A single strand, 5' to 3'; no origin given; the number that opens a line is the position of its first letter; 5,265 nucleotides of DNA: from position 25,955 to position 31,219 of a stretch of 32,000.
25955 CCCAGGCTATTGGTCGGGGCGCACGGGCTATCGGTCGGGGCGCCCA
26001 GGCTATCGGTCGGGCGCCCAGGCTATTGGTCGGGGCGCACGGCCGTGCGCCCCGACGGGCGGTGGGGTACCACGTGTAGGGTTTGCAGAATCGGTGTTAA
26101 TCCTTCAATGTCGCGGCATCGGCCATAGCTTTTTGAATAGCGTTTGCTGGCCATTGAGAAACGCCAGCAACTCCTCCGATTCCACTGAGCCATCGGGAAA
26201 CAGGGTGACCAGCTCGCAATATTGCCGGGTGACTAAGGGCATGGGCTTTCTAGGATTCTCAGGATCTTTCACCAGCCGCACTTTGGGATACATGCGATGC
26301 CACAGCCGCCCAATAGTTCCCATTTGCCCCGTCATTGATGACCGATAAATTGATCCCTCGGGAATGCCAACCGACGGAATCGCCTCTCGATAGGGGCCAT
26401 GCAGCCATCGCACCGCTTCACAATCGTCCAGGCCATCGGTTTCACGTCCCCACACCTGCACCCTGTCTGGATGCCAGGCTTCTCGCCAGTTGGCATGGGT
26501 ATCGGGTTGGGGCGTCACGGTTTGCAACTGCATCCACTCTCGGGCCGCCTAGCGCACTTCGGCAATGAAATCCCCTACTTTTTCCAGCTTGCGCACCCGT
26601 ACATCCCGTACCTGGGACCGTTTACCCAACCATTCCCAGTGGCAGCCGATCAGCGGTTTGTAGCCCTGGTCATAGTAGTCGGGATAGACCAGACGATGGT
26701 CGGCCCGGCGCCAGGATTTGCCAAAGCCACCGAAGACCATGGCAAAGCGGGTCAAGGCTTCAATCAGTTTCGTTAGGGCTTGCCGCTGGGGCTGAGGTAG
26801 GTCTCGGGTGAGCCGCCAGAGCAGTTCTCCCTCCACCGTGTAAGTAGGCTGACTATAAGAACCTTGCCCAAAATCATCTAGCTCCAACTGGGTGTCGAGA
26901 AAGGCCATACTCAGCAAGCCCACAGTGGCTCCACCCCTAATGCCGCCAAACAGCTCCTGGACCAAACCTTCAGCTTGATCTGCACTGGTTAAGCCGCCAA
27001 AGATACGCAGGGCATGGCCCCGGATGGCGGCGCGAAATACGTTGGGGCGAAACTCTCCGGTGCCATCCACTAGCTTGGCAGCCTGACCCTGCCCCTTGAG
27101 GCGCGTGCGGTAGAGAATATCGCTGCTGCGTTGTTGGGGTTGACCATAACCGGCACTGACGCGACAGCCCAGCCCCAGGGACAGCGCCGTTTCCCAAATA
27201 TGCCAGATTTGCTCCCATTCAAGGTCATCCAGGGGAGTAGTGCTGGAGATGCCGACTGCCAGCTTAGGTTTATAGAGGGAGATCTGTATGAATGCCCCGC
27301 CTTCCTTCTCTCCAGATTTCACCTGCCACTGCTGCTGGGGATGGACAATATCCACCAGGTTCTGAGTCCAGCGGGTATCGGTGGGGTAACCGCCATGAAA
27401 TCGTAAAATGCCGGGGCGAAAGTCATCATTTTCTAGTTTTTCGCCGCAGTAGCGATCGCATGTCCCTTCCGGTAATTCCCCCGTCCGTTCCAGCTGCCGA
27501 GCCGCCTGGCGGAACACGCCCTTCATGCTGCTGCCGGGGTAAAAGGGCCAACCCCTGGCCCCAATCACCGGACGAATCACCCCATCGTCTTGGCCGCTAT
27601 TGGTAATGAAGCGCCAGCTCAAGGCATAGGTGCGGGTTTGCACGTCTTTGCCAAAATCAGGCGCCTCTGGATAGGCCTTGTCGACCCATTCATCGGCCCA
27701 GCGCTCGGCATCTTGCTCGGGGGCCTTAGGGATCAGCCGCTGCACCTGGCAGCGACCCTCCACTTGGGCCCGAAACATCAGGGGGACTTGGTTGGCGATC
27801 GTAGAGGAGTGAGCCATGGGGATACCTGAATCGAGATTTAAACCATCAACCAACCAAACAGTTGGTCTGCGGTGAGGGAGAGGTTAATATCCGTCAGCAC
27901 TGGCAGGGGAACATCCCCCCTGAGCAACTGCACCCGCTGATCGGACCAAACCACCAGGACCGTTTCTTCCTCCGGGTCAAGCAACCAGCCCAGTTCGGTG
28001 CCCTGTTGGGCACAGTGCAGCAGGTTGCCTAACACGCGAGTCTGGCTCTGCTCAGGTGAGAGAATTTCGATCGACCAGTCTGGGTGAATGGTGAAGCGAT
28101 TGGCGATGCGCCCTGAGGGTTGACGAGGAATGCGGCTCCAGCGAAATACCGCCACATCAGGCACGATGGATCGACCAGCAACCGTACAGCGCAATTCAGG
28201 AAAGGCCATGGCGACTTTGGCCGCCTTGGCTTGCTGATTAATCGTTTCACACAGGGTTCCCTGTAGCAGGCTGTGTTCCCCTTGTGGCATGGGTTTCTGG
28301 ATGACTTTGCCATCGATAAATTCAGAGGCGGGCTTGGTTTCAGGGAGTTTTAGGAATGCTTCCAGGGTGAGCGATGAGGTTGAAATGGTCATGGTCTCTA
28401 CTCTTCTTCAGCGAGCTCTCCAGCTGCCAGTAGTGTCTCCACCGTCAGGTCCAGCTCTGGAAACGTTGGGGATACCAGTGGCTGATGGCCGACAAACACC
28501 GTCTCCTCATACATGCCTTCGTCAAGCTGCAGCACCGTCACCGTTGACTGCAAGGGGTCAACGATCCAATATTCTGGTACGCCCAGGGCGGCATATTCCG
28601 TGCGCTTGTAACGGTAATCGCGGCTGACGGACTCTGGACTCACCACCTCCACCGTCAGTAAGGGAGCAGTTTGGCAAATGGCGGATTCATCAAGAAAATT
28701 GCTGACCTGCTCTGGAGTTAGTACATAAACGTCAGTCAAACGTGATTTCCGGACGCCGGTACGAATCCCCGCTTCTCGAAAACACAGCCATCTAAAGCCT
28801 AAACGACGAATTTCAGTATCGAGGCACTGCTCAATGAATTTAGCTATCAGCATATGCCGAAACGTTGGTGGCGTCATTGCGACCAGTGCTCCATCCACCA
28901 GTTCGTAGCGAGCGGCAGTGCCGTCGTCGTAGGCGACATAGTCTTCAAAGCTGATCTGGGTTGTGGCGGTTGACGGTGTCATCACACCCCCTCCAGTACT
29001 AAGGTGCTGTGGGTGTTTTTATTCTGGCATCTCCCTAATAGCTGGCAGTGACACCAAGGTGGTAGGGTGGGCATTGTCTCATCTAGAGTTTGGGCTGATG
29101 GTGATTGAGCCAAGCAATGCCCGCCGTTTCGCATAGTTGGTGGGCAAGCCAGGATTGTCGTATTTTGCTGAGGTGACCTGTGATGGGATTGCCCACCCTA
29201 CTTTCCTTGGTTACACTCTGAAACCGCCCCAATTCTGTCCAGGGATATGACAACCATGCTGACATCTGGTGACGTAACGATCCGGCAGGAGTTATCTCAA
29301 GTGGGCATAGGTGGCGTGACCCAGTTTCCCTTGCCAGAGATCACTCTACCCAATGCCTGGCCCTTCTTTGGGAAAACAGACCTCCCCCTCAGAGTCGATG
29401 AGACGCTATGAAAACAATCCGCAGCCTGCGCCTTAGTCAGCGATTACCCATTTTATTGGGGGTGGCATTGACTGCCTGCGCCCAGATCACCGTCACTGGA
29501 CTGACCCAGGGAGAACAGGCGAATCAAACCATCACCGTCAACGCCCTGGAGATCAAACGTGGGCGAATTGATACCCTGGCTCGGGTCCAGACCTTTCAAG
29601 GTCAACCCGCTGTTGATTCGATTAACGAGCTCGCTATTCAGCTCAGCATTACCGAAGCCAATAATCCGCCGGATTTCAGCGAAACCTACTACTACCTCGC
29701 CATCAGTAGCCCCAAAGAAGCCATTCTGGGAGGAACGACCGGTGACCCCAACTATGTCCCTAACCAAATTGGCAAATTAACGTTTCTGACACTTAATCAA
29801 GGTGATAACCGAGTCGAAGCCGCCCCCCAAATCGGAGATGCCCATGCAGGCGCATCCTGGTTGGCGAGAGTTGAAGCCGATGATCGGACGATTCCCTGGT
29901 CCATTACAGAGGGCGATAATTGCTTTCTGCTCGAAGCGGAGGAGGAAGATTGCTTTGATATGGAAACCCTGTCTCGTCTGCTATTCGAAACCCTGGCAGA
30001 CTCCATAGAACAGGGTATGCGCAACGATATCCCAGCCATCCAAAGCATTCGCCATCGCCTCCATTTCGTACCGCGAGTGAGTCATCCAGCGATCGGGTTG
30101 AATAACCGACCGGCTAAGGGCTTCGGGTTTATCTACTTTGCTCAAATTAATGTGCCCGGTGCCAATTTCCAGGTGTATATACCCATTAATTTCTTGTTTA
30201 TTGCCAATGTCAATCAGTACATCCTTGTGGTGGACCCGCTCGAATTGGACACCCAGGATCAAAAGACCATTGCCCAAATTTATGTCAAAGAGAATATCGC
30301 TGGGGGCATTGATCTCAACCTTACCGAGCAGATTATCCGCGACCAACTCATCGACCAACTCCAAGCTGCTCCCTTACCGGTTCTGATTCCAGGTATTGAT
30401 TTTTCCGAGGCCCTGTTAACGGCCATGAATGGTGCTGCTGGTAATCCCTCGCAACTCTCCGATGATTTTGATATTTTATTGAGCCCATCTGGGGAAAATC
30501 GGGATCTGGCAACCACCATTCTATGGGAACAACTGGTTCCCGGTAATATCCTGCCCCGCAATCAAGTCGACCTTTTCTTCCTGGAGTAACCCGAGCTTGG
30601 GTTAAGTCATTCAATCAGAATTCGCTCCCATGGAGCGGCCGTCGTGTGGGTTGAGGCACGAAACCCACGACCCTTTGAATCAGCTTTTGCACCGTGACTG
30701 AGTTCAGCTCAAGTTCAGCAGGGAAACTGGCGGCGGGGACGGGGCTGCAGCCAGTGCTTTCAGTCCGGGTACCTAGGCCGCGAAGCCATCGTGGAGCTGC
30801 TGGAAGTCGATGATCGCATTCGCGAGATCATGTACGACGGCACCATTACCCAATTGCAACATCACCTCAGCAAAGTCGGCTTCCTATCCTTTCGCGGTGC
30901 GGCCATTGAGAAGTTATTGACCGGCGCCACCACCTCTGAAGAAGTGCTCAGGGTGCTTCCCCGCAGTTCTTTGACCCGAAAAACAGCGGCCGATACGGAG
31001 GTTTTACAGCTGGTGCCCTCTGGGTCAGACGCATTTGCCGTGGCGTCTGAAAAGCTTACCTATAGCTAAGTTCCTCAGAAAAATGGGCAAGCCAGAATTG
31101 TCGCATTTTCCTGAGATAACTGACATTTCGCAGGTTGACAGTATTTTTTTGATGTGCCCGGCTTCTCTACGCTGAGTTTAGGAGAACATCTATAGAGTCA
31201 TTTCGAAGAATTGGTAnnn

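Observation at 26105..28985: Orphan RAMP module: a Cmr6-like RAMP gene plus unknown partner behind two Uma2 nucleases, with no Cas10, adaptation genes or CRISPR array in view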

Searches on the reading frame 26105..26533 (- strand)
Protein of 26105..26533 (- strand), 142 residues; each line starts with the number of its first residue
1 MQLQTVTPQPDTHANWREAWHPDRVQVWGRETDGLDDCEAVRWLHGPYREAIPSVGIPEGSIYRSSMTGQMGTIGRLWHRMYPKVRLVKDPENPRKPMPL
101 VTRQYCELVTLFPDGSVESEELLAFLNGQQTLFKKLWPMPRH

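Call 3: search_protein_families(library=pfam, proteins=[window:26105-26533:-], max_evalue=1)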
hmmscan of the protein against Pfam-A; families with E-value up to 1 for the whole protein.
window:26105-26533:- (142 aa): 0 families

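Call 4: search_protein_families(library=ncbifam, proteins=[window:26105-26533:-], max_evalue=1)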
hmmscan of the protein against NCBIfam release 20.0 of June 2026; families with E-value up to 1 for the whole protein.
window:26105-26533:- (142 aa): 0 families

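Call 5: search_protein_families(library=padloc, proteins=[window:26105-26533:-], max_evalue=1)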
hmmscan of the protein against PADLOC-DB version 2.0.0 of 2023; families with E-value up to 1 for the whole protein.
window:26105-26533:- (142 aa): 1 family
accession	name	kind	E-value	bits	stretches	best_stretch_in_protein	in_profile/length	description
PDLC01212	Cmr6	-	5.2e-35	119.4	1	3-137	397-499/499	"CAS-III-B,CAS-III-C; effector_G7"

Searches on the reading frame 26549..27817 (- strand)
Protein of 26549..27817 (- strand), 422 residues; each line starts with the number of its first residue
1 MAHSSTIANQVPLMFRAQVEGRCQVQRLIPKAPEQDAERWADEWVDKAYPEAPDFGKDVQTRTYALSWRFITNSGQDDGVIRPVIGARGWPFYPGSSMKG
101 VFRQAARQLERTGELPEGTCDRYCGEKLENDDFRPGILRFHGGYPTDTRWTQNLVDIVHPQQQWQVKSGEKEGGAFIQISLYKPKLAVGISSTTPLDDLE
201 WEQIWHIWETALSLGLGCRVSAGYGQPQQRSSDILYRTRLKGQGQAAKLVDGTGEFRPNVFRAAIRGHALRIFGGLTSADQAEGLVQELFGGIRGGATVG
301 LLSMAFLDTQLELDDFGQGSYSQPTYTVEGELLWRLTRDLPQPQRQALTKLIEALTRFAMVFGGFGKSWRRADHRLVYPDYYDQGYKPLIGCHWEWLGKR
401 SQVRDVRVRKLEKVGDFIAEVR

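Call 3: search_protein_families(library=pfam, proteins=[window:26549-27817:-], max_evalue=1)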
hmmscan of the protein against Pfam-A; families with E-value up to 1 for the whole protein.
window:26549-27817:- (422 aa): 1 family
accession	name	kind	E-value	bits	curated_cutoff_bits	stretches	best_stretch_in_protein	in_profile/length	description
PF03787.20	RAMPs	-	0.00028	21.9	22.1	1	91-226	31-187/189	RAMP superfamily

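Call 4: search_protein_families(library=ncbifam, proteins=[window:26549-27817:-], max_evalue=1)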
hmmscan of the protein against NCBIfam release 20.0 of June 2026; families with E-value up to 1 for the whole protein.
window:26549-27817:- (422 aa): 3 families
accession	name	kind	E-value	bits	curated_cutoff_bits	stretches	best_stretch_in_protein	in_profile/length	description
TIGR02581.1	cas_cyan_RAMP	equivalog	0.00063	19.5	108.05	1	74-109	27-59/216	type III CRISPR-associated RAMP protein Csx7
TIGR01898.1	cas_TM1791_cmr6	equivalog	0.0038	17.4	51.1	1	89-115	30-58/195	type III-B CRISPR module RAMP protein Cmr6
TIGR02580.1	cas_RAMP_Cmr4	equivalog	0.24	11.2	87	1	89-139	34-83/283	type III-B CRISPR module RAMP protein Cmr4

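Call 5: search_protein_families(library=padloc, proteins=[window:26549-27817:-], max_evalue=1)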
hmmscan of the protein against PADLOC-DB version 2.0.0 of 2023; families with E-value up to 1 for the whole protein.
window:26549-27817:- (422 aa): 22 families
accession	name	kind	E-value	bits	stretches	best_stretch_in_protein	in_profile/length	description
PDLC01212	Cmr6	-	8.1e-174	577.3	1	9-422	4-388/499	"CAS-III-B,CAS-III-C; effector_G7"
PDLC01452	Cmr6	-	1.5e-05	23.2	1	89-227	98-224/228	"CAS-III-B,CAS-III-C; effector_G7"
PDLC01296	Csm3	-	6.2e-05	21.1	1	81-114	28-61/192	"CAS-III-A,CAS-III-D; effector_G7"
PDLC01274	Cmr6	-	0.00057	18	1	89-226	58-186/188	"CAS-III-B,CAS-III-C; effector_G7"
PDLC00989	Cmr6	-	0.00082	17.2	1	89-165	109-191/264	Cmr6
PDLC01275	Csm5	-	0.00091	17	1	61-107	76-116/321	"CAS-III-A,CAS-III-D; effector_G7"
PDLC00987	Cmr6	-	0.0013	16.8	1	89-114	63-88/213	Cmr6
PDLC02112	Cas7_IIId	-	0.0018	15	1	74-112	26-65/434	-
PDLC01339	Csm3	-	0.0025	16.9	1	89-151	17-65/163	"CAS-III-A,CAS-III-D; effector_G7"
PDLC01017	Csm3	-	0.0032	15.2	1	78-111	33-68/257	Csm3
PDLC01442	Csm3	-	0.0052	14.7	1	77-115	33-66/208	"CAS-III-A,CAS-III-D; effector_G7"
PDLC02110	Cas7_IIId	-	0.0068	14.6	1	87-125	33-65/171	-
PDLC01016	Csm3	-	0.008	14.6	1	87-123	26-52/189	Csm3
PDLC02111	Cas7_IIId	-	0.011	12.7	1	88-125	41-72/417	-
PDLC01015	Csm3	-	0.013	14.7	1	91-132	28-57/178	Csm3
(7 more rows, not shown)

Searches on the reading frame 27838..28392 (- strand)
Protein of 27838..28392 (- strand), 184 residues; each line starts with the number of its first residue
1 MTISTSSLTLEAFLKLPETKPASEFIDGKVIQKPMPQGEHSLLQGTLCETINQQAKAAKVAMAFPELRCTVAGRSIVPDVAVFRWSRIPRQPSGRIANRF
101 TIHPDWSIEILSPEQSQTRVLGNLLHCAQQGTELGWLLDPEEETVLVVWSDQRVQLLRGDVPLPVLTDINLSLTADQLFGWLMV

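Call 3: search_protein_families(library=pfam, proteins=[window:27838-28392:-], max_evalue=1)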
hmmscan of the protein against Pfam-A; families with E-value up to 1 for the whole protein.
window:27838-28392:- (184 aa): 1 family
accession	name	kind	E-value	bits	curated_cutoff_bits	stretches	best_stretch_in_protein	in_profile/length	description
PF05685.18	Uma2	-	6.8e-29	101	27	1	10-165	1-160/172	Putative restriction endonuclease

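Call 4: search_protein_families(library=ncbifam, proteins=[window:27838-28392:-], max_evalue=1)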
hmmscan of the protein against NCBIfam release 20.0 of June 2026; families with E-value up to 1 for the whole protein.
window:27838-28392:- (184 aa): 0 families

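Call 5: search_protein_families(library=padloc, proteins=[window:27838-28392:-], max_evalue=1)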
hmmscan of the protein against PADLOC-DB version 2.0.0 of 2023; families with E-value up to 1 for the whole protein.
window:27838-28392:- (184 aa): 3 families
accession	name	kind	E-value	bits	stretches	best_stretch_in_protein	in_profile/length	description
PDLC04833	PDC-S03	-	3.5e-11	41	1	1-177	16-201/207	-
PDLC04832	PDC-S03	-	2.2e-10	38.6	1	4-153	5-155/188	-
PDLC04835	PDC-S03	-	8.5e-07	26.7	1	4-92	5-97/207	-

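Call 68: find_encoding_contigs(protein=window:27838-28392:-, flank=10000, max_places=4)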
Protein window:27838-28392:- (184 aa): no gene with exactly this product is on record in the collection.

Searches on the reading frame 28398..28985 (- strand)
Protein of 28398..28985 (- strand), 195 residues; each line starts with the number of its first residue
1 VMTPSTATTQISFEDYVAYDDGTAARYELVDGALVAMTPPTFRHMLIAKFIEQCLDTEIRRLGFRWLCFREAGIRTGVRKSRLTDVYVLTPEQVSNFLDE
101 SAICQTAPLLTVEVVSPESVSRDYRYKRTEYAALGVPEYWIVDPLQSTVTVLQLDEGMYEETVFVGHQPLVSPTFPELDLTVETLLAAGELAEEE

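Call 3: search_protein_families(library=pfam, proteins=[window:28398-28985:-], max_evalue=1)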
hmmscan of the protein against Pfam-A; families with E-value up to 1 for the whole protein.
window:28398-28985:- (195 aa): 1 family
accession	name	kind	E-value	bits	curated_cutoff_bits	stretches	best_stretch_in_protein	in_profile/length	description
PF05685.18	Uma2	-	1.9e-33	115.8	27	1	13-183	1-172/172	Putative restriction endonuclease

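Call 4: search_protein_families(library=ncbifam, proteins=[window:28398-28985:-], max_evalue=1)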
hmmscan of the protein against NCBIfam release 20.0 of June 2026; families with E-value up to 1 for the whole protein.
window:28398-28985:- (195 aa): 0 families

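Call 5: search_protein_families(library=padloc, proteins=[window:28398-28985:-], max_evalue=1)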
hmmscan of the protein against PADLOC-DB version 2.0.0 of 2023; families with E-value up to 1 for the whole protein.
window:28398-28985:- (195 aa): 5 families
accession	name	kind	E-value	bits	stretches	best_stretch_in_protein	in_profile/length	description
PDLC04833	PDC-S03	-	1.3e-73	244.9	1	2-188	16-205/207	-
PDLC04835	PDC-S03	-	2.2e-39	133.1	1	6-189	4-203/207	-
PDLC04832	PDC-S03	-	1.2e-23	81.9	1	6-185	4-185/188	-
PDLC04834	PDC-S03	-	1.4e-13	49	1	8-185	6-181/184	-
PDLC04943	PDC-S17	-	0.0029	15.1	1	12-162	24-161/199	-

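Call 10: find_encoding_contigs(protein=window:28398-28985:-, flank=10000, max_places=4)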
Protein window:28398-28985:- (195 aa): no gene with exactly this product is on record in the collection.

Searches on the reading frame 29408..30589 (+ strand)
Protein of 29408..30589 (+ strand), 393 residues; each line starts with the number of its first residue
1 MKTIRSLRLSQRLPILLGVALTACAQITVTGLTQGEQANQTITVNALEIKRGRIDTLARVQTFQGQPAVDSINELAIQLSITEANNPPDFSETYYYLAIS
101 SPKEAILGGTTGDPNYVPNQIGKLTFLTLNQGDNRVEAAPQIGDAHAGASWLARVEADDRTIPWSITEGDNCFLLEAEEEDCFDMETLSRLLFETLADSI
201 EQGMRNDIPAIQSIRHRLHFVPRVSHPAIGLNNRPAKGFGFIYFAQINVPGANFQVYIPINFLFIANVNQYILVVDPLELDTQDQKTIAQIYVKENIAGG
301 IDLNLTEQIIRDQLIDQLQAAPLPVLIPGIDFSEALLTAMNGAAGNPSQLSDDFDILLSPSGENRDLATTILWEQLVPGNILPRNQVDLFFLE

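Call 22: search_protein_families(library=pfam, proteins=[window:29408-30589:+], max_evalue=0.01)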
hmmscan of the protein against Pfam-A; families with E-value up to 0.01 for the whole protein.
window:29408-30589:+ (393 aa): 0 families

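Call 55: search_protein_families(library=ncbifam, proteins=[window:29408-30589:+], max_evalue=0.01)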
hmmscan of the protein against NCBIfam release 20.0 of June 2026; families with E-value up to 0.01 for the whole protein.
window:29408-30589:+ (393 aa): 0 families

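Call 56: search_protein_families(library=padloc, proteins=[window:29408-30589:+], max_evalue=0.01)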
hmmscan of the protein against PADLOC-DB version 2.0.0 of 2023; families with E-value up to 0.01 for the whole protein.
window:29408-30589:+ (393 aa): 0 families

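Call 69: find_encoding_contigs(protein=window:29408-30589:+, flank=10000, max_places=4)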
Protein window:29408-30589:+ (393 aa): no gene with exactly this product is on record in the collection.

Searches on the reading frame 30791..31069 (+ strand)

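Call 22: search_protein_families(library=pfam, proteins=[window:30791-31069:+], max_evalue=0.01)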
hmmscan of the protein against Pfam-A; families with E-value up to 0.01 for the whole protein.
window:30791-31069:+ (92 aa): 0 families

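Call 55: search_protein_families(library=ncbifam, proteins=[window:30791-31069:+], max_evalue=0.01)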
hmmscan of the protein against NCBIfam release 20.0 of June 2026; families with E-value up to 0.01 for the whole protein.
window:30791-31069:+ (92 aa): 3 families
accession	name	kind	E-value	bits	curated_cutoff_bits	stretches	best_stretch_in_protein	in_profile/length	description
TIGR02533.1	type_II_gspE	equivalog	1.6e-05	23.7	630.25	1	2-55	431-485/486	type II secretion system ATPase GspE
NF053534.1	T4PilAsmATPsTfpB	equivalog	2.2e-05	23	850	1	2-57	527-583/584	type IV pilus assembly ATPase TfpB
TIGR02538.1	type_IV_pilB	equivalog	0.00011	21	675.65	1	2-55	507-561/564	type IV-A pilus assembly ATPase PilB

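Call 56: search_protein_families(library=padloc, proteins=[window:30791-31069:+], max_evalue=0.01)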
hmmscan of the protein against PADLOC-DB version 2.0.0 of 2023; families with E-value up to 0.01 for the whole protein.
window:30791-31069:+ (92 aa): 0 families
